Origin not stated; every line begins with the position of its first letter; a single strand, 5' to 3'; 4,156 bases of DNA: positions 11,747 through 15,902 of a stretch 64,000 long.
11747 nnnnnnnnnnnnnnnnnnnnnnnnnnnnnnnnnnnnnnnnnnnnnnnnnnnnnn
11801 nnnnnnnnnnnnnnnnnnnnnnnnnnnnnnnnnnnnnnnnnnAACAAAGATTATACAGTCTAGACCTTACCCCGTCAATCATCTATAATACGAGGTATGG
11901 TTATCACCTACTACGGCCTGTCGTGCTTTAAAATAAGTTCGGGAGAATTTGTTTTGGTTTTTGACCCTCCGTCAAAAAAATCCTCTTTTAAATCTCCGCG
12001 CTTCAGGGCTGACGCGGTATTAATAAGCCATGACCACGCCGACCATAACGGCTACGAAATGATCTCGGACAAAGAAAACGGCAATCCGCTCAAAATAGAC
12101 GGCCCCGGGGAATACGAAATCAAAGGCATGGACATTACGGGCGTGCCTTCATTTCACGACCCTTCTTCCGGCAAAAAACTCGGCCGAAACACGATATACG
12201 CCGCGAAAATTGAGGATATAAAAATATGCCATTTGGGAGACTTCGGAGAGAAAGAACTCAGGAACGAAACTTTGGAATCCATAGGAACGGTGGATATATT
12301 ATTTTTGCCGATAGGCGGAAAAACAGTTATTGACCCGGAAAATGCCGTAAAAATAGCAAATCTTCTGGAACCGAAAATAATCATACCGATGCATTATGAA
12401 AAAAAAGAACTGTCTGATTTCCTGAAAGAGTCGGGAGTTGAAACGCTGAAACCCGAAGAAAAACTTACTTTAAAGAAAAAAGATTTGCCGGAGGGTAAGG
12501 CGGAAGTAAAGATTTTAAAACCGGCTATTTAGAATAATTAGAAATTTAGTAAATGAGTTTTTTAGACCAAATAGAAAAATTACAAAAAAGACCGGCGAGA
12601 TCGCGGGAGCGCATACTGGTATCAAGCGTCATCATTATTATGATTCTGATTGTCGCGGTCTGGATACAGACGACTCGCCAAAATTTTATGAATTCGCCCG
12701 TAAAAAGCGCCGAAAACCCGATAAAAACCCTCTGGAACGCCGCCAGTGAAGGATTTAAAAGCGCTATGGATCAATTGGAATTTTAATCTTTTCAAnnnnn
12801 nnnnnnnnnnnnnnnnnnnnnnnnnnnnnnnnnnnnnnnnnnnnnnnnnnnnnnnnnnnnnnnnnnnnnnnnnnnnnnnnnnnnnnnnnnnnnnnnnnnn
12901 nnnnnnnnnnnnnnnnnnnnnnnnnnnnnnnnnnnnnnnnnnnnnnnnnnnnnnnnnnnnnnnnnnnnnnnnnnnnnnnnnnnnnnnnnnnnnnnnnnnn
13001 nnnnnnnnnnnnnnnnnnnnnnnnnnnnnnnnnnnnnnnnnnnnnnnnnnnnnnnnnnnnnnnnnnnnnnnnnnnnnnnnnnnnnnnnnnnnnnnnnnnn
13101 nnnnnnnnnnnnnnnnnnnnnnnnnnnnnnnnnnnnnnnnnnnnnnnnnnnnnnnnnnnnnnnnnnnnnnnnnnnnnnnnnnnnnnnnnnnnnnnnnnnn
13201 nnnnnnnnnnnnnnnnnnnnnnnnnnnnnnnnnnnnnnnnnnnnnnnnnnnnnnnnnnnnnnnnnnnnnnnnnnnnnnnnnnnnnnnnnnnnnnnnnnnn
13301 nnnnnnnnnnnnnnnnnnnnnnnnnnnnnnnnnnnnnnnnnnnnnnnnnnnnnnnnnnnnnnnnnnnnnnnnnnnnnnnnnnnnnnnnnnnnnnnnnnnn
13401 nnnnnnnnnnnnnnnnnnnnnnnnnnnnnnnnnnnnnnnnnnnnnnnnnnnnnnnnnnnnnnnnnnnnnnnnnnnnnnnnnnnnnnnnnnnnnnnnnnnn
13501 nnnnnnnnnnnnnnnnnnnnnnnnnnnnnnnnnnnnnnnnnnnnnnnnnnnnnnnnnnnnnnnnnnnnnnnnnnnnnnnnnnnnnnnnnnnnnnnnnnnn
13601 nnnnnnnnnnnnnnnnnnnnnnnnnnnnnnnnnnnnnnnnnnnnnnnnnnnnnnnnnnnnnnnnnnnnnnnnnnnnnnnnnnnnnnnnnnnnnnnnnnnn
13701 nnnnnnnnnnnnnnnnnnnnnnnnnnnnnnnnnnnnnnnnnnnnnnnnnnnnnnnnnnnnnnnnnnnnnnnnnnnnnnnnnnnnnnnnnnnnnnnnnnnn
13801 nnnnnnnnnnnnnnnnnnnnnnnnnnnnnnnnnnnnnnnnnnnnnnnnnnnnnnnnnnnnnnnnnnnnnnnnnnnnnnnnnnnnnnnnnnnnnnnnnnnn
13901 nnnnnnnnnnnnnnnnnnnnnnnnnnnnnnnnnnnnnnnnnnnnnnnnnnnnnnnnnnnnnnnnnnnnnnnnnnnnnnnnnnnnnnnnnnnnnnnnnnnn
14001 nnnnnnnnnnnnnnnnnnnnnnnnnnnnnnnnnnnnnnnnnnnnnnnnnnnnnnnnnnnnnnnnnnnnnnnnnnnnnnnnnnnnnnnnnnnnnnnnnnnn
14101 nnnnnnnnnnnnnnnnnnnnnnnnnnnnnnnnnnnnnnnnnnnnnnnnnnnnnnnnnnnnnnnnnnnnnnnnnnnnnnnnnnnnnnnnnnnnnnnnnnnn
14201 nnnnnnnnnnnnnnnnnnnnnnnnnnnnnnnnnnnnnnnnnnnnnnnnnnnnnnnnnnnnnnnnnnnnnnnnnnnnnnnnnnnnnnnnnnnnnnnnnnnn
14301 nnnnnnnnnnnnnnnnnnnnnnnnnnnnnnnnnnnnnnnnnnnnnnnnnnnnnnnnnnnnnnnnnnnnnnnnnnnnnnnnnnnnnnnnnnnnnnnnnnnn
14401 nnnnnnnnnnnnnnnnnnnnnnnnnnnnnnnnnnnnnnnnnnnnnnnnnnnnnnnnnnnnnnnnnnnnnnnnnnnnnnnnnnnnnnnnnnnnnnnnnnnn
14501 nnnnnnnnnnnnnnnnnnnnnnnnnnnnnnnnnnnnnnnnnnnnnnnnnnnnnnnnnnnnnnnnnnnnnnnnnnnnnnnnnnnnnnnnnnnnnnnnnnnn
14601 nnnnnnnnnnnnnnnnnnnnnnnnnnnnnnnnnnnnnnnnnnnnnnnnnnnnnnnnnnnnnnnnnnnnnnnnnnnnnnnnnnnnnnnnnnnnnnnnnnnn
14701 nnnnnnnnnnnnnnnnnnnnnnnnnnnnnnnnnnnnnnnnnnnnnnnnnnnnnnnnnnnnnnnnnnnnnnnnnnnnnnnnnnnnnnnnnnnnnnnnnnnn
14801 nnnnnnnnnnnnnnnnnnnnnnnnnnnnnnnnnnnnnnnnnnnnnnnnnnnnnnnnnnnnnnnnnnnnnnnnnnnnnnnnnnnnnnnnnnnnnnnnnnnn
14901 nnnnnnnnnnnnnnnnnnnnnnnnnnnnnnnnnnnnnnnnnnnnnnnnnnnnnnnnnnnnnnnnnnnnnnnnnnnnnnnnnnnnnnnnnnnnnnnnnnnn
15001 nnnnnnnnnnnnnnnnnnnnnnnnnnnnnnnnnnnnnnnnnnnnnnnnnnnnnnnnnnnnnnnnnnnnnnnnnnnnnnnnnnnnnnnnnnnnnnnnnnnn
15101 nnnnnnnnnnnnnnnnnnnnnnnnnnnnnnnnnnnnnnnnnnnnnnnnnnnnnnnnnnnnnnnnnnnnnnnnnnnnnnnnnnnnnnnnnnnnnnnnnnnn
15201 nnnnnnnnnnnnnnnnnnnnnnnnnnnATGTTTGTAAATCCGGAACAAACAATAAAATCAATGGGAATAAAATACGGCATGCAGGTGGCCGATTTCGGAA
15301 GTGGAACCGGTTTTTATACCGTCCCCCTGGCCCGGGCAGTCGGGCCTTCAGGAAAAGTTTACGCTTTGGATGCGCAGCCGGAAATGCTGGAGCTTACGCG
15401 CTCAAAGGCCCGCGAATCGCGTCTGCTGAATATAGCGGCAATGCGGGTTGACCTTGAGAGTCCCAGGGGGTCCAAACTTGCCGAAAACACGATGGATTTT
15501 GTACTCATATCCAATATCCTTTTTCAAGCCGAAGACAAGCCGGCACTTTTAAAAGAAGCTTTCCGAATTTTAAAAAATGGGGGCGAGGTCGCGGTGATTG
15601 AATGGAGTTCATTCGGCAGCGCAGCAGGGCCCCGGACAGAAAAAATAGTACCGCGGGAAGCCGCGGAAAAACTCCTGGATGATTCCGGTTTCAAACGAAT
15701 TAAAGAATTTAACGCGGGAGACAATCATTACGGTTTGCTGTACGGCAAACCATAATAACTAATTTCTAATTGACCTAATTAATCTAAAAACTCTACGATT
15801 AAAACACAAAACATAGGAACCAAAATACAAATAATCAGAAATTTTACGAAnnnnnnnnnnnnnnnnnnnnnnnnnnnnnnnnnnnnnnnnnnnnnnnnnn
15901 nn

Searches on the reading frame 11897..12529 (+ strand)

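Call 8: search_protein_families(library=pfam, proteins=[window:11897-12529:+], max_evalue=0.001)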
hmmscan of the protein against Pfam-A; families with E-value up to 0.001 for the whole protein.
window:11897-12529:+ (211 aa): 2 families
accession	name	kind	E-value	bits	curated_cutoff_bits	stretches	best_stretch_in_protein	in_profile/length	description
PF13483.12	Lactamase_B_3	-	1e-42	146.3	24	1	3-166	2-160/160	Beta-lactamase superfamily domain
PF12706.13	Lactamase_B_2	-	4.7e-13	49.6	27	1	60-167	85-200/200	Beta-lactamase superfamily domain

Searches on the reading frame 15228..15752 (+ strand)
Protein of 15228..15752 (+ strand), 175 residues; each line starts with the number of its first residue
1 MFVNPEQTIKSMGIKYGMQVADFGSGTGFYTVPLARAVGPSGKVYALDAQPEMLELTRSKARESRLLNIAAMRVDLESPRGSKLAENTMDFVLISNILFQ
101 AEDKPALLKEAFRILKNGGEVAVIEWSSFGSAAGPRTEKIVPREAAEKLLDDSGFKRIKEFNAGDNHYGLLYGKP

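Call 3: search_protein_families(library=pfam, proteins=[window:15228-15752:+], max_evalue=1)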
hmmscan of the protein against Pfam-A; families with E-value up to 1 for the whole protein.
window:15228-15752:+ (175 aa): 23 families
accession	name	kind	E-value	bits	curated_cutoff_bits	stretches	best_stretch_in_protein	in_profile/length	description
PF01209.24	Ubie_methyltran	-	1.1e-18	67.9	20.1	1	7-128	38-156/233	ubiE/COQ5 methyltransferase family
PF13847.12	Methyltransf_31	-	1.3e-17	64.3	27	1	15-127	2-113/145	Methyltransferase domain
PF13649.12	Methyltransf_25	-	4.3e-17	63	27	1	20-119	1-97/97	Methyltransferase domain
PF08241.18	Methyltransf_11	-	7.2e-16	59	21.2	1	22-122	2-94/95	Methyltransferase domain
PF08242.18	Methyltransf_12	-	9.5e-12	45.9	30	1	22-120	2-97/98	Methyltransferase domain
PF13489.12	Methyltransf_23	-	5.7e-08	33.1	27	1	14-129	20-122/164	Methyltransferase domain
PF01135.25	PCMT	-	1.8e-06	28.3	20.3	1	12-72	69-129/210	Protein-L-isoaspartate(D-aspartate) O-methyltransferase (PCMT)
PF05175.20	MTS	-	2.7e-06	27.6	23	1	17-125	32-140/170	Methyltransferase small domain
PF01728.25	FtsJ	-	0.00037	20.9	24.1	1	9-93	13-96/181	FtsJ-like methyltransferase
PF02475.24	TRM5-TYW2_MTfase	-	0.00038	20.9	28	1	15-121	35-133/164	TRM5/TYW2 methyltransferase domain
PF08704.16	GCD14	-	0.00044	20.4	26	1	10-68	34-92/247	tRNA methyltransferase complex GCD14 subunit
PF01269.23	Fibrillarin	-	0.00093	18.8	27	1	8-157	63-205/227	Fibrillarin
PF10294.15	Methyltransf_16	-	0.0011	19.1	21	1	17-119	47-151/174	Lysine methyltransferase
PF06325.19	PrmA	-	0.0018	18.3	22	1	14-122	159-257/296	Ribosomal protein L11 methyltransferase (PrmA)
PF02527.21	GidB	-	0.0032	17.3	27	1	19-94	51-121/184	rRNA small subunit methyltransferase G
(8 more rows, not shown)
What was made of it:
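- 15228..15755 (+): UbiE-like class I SAM methyltransferase (175 aa, no TM segment). A conserved neighbour; whether it has any role in the system is unknown. Pfam Ubie_methyltran 67.9 bits (call 3).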
